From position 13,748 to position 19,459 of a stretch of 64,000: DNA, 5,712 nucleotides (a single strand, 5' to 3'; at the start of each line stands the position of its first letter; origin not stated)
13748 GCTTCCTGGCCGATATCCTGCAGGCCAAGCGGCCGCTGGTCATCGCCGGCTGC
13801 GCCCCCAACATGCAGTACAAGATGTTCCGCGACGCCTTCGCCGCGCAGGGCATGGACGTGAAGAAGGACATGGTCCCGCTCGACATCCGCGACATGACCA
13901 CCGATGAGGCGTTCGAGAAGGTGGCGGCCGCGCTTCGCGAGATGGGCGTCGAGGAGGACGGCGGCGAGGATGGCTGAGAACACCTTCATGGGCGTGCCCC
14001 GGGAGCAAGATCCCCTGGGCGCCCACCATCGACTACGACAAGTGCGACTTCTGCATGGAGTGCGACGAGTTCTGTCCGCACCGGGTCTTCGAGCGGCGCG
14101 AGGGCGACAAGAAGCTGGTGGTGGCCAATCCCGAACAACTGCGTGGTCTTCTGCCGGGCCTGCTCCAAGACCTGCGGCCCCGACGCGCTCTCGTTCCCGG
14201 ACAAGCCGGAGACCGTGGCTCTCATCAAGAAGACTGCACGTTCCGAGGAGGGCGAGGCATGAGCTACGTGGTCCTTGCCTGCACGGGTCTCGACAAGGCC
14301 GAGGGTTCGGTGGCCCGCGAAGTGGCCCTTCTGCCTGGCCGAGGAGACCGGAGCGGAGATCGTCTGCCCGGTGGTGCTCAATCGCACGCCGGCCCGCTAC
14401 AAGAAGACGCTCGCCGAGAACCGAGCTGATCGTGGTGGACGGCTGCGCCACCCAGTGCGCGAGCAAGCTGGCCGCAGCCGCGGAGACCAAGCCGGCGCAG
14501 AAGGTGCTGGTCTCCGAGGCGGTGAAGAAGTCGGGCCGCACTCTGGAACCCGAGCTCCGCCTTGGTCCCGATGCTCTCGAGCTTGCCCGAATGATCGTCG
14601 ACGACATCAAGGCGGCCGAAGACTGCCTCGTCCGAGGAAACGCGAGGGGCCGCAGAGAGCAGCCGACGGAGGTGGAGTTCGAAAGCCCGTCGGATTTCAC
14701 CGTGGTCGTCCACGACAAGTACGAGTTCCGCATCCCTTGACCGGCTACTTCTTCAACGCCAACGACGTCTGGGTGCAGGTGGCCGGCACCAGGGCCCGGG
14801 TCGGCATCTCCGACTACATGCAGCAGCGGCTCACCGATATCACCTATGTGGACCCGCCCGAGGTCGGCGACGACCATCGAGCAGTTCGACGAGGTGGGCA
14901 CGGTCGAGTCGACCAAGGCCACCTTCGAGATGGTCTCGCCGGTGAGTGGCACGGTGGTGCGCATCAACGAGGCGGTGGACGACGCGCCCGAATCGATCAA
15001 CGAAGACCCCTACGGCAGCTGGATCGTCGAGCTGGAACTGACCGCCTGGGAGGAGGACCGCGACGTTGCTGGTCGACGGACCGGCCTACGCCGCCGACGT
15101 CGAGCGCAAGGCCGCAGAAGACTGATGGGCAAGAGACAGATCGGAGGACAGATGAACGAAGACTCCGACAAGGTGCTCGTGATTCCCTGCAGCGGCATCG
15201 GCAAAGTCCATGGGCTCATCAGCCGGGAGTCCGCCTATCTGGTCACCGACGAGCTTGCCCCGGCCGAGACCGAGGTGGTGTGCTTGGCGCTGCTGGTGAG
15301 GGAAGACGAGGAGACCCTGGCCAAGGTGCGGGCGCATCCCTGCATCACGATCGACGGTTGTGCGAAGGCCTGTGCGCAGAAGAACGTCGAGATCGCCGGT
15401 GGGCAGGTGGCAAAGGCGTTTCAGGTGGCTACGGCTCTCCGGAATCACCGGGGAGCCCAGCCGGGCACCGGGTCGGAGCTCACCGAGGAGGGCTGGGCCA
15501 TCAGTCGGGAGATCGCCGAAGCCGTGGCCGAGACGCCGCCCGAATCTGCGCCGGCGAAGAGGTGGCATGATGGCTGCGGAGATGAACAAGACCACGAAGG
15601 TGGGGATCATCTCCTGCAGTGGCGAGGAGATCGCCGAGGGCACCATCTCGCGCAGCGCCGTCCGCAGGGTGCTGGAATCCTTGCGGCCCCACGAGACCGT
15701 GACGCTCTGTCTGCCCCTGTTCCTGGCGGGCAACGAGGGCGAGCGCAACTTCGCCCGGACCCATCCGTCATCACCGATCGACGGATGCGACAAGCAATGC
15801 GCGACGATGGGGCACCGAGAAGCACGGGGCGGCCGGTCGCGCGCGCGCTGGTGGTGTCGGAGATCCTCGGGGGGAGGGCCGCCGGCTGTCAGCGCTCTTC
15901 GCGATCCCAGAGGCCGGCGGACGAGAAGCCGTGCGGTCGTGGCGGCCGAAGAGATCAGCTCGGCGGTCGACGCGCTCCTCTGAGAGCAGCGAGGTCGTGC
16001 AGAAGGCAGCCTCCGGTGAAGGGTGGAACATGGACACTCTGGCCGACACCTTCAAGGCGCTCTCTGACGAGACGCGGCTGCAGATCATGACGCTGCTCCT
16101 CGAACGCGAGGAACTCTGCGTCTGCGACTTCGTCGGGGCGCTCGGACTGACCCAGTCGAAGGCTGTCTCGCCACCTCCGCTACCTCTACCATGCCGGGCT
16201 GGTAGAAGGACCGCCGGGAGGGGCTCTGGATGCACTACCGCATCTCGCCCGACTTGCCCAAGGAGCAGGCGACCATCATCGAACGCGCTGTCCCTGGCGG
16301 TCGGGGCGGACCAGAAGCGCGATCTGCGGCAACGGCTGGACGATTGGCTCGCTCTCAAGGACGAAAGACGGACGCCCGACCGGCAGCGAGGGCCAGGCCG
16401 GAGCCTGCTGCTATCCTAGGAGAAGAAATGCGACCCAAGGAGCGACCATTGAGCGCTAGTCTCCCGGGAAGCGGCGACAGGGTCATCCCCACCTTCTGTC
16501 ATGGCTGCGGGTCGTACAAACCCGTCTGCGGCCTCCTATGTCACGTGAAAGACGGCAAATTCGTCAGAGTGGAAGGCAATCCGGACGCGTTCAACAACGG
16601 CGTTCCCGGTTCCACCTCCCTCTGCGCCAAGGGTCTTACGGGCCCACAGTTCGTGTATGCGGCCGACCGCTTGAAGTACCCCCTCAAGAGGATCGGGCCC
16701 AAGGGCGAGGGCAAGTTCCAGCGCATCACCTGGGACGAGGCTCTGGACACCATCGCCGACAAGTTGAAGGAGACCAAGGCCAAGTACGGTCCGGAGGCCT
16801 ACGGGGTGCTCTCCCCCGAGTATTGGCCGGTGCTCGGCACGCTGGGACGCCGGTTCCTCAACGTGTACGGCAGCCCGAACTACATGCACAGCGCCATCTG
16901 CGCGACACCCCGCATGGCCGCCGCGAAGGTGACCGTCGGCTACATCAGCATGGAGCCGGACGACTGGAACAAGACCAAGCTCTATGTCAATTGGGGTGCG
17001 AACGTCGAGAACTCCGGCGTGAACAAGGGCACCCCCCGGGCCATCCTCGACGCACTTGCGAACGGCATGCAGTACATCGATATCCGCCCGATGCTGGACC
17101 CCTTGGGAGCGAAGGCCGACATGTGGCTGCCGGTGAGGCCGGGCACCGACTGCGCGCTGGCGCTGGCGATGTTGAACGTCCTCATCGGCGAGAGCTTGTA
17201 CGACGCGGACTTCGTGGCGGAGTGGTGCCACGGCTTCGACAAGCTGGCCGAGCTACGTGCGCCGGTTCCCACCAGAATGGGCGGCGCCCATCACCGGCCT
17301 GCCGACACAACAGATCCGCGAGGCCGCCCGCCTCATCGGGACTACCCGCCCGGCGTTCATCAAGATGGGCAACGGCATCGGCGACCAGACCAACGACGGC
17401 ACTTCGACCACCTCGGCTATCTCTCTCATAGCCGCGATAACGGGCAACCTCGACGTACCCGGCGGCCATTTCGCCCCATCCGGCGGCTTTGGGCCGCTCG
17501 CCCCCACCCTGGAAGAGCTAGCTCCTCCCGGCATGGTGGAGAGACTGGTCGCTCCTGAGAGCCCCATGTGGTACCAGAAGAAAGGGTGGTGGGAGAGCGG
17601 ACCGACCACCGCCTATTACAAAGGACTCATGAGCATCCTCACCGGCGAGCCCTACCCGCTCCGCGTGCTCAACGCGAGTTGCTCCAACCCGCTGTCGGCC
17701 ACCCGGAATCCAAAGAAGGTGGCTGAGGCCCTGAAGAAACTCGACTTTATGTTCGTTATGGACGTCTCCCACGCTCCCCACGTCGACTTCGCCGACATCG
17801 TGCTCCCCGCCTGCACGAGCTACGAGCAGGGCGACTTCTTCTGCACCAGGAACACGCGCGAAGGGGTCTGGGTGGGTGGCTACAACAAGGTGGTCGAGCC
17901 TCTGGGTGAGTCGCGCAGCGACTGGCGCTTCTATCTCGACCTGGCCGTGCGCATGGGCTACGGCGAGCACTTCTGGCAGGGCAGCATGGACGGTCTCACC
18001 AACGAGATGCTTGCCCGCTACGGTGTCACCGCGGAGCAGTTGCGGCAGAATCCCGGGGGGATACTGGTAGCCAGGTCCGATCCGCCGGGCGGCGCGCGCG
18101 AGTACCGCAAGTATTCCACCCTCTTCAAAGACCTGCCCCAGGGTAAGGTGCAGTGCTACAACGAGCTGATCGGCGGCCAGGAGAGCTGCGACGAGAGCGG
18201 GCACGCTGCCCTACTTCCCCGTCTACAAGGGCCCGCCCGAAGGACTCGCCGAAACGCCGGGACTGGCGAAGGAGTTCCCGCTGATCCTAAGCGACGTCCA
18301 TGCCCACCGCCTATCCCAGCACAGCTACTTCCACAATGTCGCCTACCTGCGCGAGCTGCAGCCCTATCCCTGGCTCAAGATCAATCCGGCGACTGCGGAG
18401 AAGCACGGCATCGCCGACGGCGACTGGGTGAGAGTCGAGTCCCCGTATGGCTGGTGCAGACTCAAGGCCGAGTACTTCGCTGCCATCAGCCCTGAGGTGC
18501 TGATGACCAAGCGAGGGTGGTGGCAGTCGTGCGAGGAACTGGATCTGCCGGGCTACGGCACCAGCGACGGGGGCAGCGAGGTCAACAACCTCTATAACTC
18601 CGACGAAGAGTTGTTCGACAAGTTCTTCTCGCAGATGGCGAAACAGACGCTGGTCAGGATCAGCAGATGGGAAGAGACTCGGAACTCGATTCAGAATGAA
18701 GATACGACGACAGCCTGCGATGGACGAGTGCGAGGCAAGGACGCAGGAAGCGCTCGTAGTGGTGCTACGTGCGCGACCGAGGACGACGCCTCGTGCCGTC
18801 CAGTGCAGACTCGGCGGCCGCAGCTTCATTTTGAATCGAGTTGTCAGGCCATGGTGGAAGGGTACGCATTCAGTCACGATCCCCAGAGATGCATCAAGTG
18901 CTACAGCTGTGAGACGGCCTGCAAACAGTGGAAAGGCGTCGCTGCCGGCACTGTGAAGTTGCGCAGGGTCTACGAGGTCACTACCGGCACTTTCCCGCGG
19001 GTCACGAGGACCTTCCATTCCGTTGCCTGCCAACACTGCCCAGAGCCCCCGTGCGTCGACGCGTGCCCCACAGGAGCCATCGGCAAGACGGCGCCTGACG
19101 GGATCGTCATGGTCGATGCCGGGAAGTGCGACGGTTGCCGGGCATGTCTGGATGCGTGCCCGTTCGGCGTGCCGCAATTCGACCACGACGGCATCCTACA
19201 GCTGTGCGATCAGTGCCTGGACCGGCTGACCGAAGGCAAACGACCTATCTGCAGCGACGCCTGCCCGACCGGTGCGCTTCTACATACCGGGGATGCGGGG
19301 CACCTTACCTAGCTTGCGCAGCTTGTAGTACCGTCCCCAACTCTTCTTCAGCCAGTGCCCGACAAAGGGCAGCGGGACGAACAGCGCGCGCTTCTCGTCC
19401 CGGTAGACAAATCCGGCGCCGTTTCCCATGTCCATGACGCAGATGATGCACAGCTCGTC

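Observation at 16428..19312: Cytoplasmic (Tat-less) DMSO-reductase-family molybdoenzyme under an As(III)-type ArsR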

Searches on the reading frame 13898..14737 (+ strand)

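Call 20: search_protein_families(library=pfam, proteins=[window:13898-14737:+], max_evalue=0.001)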
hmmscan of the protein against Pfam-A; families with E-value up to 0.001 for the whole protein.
window:13898-14737:+ (280 aa): 1 family
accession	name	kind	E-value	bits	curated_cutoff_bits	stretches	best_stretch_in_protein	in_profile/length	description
PF08859.16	DGC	-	1.5e-08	35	27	1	175-215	51-93/106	DGC domain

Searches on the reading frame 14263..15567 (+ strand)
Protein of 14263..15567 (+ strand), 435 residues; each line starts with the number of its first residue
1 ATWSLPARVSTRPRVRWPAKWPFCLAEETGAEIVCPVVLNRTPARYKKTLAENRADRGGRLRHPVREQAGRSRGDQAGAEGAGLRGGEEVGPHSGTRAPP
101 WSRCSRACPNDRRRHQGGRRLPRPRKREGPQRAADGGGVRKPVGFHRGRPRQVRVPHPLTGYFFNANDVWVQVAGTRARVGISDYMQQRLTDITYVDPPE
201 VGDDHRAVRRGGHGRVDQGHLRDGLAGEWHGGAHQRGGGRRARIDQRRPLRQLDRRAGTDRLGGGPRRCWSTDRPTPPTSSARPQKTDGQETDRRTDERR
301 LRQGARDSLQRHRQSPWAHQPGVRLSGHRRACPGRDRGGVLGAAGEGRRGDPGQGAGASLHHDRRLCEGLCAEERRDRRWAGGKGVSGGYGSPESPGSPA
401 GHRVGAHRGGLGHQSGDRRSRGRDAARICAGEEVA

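Call 20: search_protein_families(library=pfam, proteins=[window:14263-15567:+], max_evalue=0.001)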
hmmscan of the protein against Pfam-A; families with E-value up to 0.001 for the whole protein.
window:14263-15567:+ (435 aa): 1 family
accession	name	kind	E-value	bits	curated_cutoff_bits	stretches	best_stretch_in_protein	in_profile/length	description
PF01597.25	GCV_H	-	0.00018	21.8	22.2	1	166-203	5-43/122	Glycine cleavage H-protein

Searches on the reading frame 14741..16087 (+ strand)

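Call 19: search_protein_families(library=pfam, proteins=[window:14741-16087:+], max_evalue=0.001)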
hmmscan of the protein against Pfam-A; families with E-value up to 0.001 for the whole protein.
window:14741-16087:+ (449 aa): 2 families
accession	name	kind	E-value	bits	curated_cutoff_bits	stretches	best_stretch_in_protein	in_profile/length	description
PF01597.25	GCV_H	-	1.4e-16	60.9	22.2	1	40-108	39-108/122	Glycine cleavage H-protein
PF08859.16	DGC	-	1.1e-13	51.6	27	1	146-231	1-83/106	DGC domain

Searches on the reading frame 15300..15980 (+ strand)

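Call 20: search_protein_families(library=pfam, proteins=[window:15300-15980:+], max_evalue=0.001)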
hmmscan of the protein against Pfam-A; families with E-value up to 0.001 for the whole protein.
window:15300-15980:+ (227 aa): 1 family
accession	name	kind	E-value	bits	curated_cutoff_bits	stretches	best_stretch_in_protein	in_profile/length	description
PF08859.16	DGC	-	5.9e-10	39.6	27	1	103-175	2-71/106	DGC domain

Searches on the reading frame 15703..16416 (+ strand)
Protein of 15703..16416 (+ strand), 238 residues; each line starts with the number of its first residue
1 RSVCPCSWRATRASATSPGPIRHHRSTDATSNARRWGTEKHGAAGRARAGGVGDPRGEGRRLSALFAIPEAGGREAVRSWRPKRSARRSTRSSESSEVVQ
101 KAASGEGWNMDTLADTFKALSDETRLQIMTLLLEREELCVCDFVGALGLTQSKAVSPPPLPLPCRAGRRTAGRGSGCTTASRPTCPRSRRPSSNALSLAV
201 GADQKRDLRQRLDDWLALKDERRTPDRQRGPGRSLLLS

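Call 20: search_protein_families(library=pfam, proteins=[window:15703-16416:+], max_evalue=0.001)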
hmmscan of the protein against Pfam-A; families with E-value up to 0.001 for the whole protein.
window:15703-16416:+ (238 aa): 1 family
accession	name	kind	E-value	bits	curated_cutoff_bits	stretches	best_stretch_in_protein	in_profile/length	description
PF01022.26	HTH_5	-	8.5e-07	29.2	22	1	122-153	1-31/47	Bacterial regulatory protein, arsR family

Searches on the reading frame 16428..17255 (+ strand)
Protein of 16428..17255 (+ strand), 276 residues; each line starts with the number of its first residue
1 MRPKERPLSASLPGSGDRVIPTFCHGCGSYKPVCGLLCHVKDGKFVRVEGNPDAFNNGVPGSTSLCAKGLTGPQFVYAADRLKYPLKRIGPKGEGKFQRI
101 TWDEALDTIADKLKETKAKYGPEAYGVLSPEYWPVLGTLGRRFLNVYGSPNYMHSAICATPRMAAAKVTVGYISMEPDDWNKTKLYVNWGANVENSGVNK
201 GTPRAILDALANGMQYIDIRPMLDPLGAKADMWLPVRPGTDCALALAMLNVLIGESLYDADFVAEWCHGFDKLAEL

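Call 5: search_solved_structures(query=window:16428-17255:+, max_evalue=0.001)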
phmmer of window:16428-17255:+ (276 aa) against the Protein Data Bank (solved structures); distinct sequences matched with E-value up to 0.001: 53.
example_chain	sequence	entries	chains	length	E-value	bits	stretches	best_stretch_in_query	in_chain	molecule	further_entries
2e7z_A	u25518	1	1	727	1.3e-38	136.5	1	62-275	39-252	Acetylene hydratase Ahy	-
2vpw_A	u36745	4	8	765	4.4e-38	134.8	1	22-273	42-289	THIOSULFATE REDUCTASE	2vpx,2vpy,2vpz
4ydd_A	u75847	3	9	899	2e-32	116.2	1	34-265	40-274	DMSO reductase family type II enzyme, molybdopterin subunit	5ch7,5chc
5e7o_A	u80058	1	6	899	2e-32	116.2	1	34-265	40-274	DMSO reductase family type II enzyme, molybdopterin subunit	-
6cz7_A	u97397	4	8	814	3.1e-30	109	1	13-269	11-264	ArrA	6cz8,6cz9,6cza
7qv7_S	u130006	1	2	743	2.5e-20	76.5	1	17-275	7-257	Hydrogen dependent carbon dioxide reductase subunit FdhF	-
9vap_A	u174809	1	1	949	4.1e-19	72.5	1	20-275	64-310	Formate dehydrogenase molybdopterin-binding subunit FdhA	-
7bkb_D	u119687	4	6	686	1.5e-18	70.6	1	20-274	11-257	Formate dehydrogenase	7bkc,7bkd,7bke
2ivf_A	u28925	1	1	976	1.2e-17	67.7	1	65-265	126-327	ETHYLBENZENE DEHYDROGENASE ALPHA-SUBUNIT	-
1aa6_A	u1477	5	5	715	1.4e-16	64.1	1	22-273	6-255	FORMATE DEHYDROGENASE H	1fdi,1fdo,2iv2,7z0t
9t1s_L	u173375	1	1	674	6.1e-15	58.8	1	20-274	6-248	formate dehydrogenase (coenzyme F420)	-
9wxb_B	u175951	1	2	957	9.7e-15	58.1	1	14-270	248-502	Formate dehydrogenase alpha subunit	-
2jim_A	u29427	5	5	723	4e-14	56.1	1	21-266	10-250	PERIPLASMIC NITRATE REDUCTASE | PROTEIN (PERIPLASMIC NITRATE REDUCTASE)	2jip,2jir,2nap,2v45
2nya_A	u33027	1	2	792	8.9e-14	55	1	24-193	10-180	Periplasmic nitrate reductase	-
2jio_A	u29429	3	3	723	2e-13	53.8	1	21-266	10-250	PERIPLASMIC NITRATE REDUCTASE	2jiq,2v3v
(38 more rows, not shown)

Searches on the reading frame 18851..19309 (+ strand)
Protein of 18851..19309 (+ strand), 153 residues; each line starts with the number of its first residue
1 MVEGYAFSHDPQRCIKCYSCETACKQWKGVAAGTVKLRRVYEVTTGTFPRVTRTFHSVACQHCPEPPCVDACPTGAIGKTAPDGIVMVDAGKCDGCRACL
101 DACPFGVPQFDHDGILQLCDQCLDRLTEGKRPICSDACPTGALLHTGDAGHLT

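Call 9: search_protein_families(library=pfam, proteins=[window:18851-19309:+], max_evalue=0.01)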
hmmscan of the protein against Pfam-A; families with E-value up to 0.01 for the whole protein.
seq(153 aa): 14 families
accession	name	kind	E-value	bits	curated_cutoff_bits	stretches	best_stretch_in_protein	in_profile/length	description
PF13247.11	Fer4_11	-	3.1e-23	82.3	26.2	1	54-143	4-95/100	4Fe-4S dicluster domain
PF12837.12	Fer4_6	-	8.1e-13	48.1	25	2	88-108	4-24/24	4Fe-4S binding domain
PF00037.32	Fer4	-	9.1e-13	47.9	21.1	2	87-107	2-22/24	4Fe-4S binding domain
PF12838.12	Fer4_7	-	7.1e-11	42.8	27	3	60-107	2-52/52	4Fe-4S dicluster domain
PF13187.11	Fer4_9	-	2e-09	37.8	27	3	59-105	1-49/52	4Fe-4S dicluster domain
PF13237.11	Fer4_10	-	3.2e-09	37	25.5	1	58-104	7-53/53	4Fe-4S dicluster domain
PF12797.12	Fer4_2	-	3.9e-08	33.2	24.5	2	85-105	2-22/22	4Fe-4S binding domain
PF12800.12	Fer4_4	-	1.3e-07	31.7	24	1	91-106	2-17/17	4Fe-4S binding domain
PF12798.12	Fer4_3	-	8.7e-07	29.7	27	1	93-106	1-14/15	4Fe-4S binding domain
PF13484.11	Fer4_16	-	4.6e-06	27.8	30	0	60-80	2-20/66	4Fe-4S double cluster binding domain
PF13534.11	Fer4_17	-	0.0003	21.7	22.2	0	12-25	44-57/61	4Fe-4S dicluster domain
PF25160.1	LdpA_Fe-S-bd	-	0.0013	18.9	27.6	1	62-106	4-41/49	LdpA Fe-S cluster-binding domain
PF14697.11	Fer4_21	-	0.0054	17.3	35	0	59-105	7-53/59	4Fe-4S dicluster domain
PF13183.11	Fer4_8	-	0.0065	17.4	27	0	92-106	53-67/68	4Fe-4S dicluster domain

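Call 31: search_protein_families(library=ncbifam, proteins=[window:18851-19309:+], max_evalue=0.00001)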
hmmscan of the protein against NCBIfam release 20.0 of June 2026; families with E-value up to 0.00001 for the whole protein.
seq(153 aa): 23 families
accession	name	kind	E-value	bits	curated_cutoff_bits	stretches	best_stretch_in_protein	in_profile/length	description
TIGR02951.1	DMSO_dmsB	equivalog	5.4e-37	127.3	214.1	1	5-143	2-148/161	DMSO/selenate family reductase complex B subunit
TIGR03149.1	cyt_nit_nrfC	equivalog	3.4e-30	105.1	377.6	1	4-145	38-181/225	cytochrome c nitrite reductase Fe-S protein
NF038355.1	FDH3_beta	equivalog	8.7e-28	97.6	240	1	7-116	5-109/180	formate dehydrogenase FDH3 subunit beta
NF045797.1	DsrO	equivalog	7.2e-24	84.5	200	1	6-142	45-197/235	sulfate reduction electron transfer complex DsrMKJOP subunit DsrO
NF045715.1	sulf_resp_HmcB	equivalog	1.2e-23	83.7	420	1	4-145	36-195/307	sulfate respiration complex iron-sulfur protein HmcB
NF008134.0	PRK10882.1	equivalog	3e-23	82.4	263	1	55-145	108-205/329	hydrogenase 2 operon protein HybA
NF041715.1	arsenate_red_ArrB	equivalog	6.1e-23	81.6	450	1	10-112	8-108/233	arsenate respiratory reductase iron-sulfur subunit ArrB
NF011569.0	PRK14993.1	equivalog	1.8e-20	73.5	416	1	5-144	44-184/244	tetrathionate reductase subunit TtrB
TIGR01582.1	FDH-beta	equivalog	3.3e-20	72.4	334.7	1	55-144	88-178/283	formate dehydrogenase subunit beta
TIGR03478.1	DMSO_red_II_bet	subfamily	1.1e-19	70.5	480.7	1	45-140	116-212/321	DMSO reductase family type II enzyme, iron-sulfur subunit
NF045766.1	PhenlGlyoxDHPadI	equivalog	1.4e-17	63.6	700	1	8-147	8-137/443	NADH-dependent phenylglyoxylate dehydrogenase subunit beta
NF009451.0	PRK12809.1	equivalog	1.8e-16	59.6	1154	1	11-150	9-141/639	formate-dependent uric acid utilization protein YgfT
NF009408.0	PRK12769.1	equivalog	2.8e-16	58.8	1003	1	10-144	8-143/659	formate-dependent uric acid utilization protein AegA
NF042979.1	EthbenzDh_ebdB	equivalog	7.5e-16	57.9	740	1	45-140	138-234/354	ethylbenzene dehydrogenase subunit beta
TIGR01660.1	narH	equivalog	8.4e-16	57.4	524.05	1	48-138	171-262/492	nitrate reductase subunit beta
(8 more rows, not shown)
